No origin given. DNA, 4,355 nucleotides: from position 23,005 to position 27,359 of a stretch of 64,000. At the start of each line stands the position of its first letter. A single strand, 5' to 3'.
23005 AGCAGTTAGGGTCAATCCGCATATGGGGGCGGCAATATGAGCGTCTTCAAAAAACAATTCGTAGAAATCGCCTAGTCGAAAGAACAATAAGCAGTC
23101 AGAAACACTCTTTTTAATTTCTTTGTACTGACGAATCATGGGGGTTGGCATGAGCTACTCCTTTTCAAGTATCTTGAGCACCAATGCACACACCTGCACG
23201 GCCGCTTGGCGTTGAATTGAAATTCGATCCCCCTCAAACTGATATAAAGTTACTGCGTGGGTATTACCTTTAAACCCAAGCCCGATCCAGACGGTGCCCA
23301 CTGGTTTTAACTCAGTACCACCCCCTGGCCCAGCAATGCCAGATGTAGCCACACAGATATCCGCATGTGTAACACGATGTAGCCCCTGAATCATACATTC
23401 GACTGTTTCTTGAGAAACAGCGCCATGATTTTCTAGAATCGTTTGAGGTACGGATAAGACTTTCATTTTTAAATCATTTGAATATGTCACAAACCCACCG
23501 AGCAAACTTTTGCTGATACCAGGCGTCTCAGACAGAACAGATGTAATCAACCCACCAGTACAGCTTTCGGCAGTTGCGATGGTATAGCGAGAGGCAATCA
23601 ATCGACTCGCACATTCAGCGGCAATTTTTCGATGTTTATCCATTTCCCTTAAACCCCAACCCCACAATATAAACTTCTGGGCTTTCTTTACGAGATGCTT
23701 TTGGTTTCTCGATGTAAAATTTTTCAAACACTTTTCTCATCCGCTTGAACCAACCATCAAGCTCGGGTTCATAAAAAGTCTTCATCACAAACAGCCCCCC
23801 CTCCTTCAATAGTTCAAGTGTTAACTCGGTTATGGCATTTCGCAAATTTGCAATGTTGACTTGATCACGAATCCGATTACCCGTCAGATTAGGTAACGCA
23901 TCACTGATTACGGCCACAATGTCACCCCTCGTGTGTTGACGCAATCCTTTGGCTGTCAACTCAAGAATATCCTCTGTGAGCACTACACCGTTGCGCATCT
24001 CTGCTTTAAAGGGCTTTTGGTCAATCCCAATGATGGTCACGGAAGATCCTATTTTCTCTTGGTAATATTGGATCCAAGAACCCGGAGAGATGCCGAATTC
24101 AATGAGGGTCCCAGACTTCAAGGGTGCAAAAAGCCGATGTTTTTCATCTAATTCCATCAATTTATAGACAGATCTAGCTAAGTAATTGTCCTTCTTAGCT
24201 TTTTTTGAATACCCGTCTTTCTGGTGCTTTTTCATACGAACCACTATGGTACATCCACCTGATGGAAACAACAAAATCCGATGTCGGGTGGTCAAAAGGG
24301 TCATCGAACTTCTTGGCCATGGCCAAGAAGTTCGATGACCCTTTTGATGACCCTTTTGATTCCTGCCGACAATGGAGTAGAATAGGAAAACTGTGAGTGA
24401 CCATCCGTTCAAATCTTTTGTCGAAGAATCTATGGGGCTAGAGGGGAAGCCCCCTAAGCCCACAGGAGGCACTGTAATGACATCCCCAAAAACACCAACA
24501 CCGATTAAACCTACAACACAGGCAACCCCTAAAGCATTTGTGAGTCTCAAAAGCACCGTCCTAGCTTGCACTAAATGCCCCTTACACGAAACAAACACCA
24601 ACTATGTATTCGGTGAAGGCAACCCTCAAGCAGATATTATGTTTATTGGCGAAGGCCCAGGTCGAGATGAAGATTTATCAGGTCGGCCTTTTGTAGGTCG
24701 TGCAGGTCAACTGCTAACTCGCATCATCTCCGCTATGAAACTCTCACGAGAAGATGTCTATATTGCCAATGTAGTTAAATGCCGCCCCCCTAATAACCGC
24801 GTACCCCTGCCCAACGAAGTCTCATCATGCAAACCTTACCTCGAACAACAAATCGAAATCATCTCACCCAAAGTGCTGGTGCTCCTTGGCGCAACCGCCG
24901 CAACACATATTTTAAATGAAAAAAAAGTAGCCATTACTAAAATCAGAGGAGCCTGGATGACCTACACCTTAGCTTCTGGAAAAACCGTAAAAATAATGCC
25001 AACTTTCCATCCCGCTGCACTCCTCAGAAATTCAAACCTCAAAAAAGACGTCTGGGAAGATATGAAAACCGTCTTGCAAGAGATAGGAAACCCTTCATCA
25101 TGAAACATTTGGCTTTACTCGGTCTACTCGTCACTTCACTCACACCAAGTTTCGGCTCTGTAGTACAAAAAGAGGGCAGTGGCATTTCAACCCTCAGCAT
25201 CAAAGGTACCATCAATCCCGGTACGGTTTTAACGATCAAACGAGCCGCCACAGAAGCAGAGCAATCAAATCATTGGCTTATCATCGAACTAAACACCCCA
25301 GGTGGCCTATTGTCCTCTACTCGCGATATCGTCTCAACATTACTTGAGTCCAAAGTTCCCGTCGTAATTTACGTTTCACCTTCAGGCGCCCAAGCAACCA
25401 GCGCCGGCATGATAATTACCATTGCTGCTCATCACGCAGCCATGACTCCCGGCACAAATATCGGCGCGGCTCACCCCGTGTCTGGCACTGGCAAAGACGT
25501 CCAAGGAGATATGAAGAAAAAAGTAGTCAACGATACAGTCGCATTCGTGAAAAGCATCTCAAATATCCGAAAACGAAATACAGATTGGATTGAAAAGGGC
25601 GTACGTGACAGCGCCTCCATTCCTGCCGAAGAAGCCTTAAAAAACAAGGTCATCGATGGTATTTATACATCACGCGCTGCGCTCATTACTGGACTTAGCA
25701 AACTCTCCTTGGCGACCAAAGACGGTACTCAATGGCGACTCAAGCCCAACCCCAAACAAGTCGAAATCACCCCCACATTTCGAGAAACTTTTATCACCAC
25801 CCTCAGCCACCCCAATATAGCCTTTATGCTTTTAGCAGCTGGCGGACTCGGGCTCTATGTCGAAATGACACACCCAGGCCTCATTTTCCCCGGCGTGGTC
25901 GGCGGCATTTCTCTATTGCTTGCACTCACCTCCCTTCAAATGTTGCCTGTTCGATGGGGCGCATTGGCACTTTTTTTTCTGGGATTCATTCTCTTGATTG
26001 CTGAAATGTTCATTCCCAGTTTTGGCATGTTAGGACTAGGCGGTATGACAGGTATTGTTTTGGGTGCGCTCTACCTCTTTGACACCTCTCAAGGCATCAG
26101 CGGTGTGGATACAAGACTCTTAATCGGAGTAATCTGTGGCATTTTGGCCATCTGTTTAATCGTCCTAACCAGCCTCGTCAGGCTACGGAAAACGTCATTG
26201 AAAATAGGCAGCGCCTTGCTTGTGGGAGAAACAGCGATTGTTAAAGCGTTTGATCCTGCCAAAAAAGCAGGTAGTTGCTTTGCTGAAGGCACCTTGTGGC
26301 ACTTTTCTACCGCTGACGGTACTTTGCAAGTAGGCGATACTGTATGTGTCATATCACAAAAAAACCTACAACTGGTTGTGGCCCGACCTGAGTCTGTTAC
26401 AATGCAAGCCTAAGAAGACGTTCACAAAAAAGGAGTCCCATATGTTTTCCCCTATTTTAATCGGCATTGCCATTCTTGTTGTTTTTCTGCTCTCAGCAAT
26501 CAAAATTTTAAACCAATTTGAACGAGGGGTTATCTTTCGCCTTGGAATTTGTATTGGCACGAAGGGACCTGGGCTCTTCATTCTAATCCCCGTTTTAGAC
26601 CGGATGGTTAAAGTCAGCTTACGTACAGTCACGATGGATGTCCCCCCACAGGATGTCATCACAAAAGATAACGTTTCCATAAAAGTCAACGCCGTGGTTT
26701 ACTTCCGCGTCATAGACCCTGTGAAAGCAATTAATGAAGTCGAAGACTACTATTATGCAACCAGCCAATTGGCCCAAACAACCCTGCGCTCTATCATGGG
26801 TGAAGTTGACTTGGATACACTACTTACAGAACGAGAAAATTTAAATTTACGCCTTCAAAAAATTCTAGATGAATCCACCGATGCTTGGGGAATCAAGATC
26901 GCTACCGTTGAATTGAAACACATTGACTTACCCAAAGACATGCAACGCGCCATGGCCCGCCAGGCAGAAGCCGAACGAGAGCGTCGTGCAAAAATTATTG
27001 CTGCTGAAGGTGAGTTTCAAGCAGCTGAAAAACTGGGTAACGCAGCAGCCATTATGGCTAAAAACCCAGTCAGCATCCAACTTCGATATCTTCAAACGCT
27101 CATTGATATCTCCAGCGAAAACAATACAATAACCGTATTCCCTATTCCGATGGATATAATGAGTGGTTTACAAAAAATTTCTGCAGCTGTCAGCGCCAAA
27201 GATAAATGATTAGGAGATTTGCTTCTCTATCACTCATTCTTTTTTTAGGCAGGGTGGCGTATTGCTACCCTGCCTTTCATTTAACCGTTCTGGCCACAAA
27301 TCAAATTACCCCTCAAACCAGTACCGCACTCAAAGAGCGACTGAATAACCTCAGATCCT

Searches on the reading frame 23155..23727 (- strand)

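Call 8: search_protein_families(library=pfam, proteins=[window:23155-23727:-], max_evalue=0.001)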
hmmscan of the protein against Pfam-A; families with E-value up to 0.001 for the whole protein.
window:23155-23727:- (190 aa): 1 family
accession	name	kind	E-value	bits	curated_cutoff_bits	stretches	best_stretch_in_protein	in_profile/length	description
PF02464.23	CinA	-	1.5e-51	174.5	23.5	1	34-186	3-154/155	Competence-damaged protein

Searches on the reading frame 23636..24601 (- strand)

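Call 8: search_protein_families(library=pfam, proteins=[window:23636-24601:-], max_evalue=0.001)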
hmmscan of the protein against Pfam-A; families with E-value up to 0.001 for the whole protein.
window:23636-24601:- (321 aa): 1 family
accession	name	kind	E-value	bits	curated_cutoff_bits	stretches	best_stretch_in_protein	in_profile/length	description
PF01728.25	FtsJ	-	2.5e-35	122.5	24.1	1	140-317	1-181/181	FtsJ-like methyltransferase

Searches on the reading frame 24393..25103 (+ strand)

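Call 8: search_protein_families(library=pfam, proteins=[window:24393-25103:+], max_evalue=0.001)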
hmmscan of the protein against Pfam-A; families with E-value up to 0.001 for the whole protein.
window:24393-25103:+ (236 aa): 1 family
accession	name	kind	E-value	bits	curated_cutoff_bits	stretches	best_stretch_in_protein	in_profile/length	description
PF03167.25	UDG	-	9.9e-41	139.6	24.3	1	73-225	1-141/141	Uracil DNA glycosylase superfamily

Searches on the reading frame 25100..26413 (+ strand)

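Call 8: search_protein_families(library=pfam, proteins=[window:25100-26413:+], max_evalue=0.001)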
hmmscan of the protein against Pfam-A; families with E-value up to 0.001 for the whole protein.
window:25100-26413:+ (437 aa): 4 families
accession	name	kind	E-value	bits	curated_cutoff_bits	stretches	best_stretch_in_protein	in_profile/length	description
PF24961.1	NfeD_membrane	-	1.7e-24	86.6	26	1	239-355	1-118/119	NfeD integral membrane domain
PF25145.1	NfeD1b_N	-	3e-17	63.3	40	1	32-183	5-150/189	NfeD1b, N-terminal domain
PF01957.25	NfeD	-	1.2e-06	29.1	29.1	1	373-428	3-56/57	NfeD-like C-terminal, partner-binding domain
PF00574.28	CLP_protease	-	1.7e-05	25.2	20.2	1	51-191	40-181/182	Clp protease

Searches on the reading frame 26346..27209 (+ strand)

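Call 8: search_protein_families(library=pfam, proteins=[window:26346-27209:+], max_evalue=0.001)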
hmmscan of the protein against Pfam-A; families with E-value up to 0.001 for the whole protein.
window:26346-27209:+ (287 aa): 2 families
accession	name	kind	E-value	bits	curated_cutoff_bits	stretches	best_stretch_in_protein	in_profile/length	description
PF01145.31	Band_7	-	9.9e-38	130.4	23.6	1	54-223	2-175/176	SPFH domain / Band 7 family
PF13421.11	Band_7_1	-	0.00049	20.2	24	0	140-208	138-208/211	SPFH domain-Band 7 family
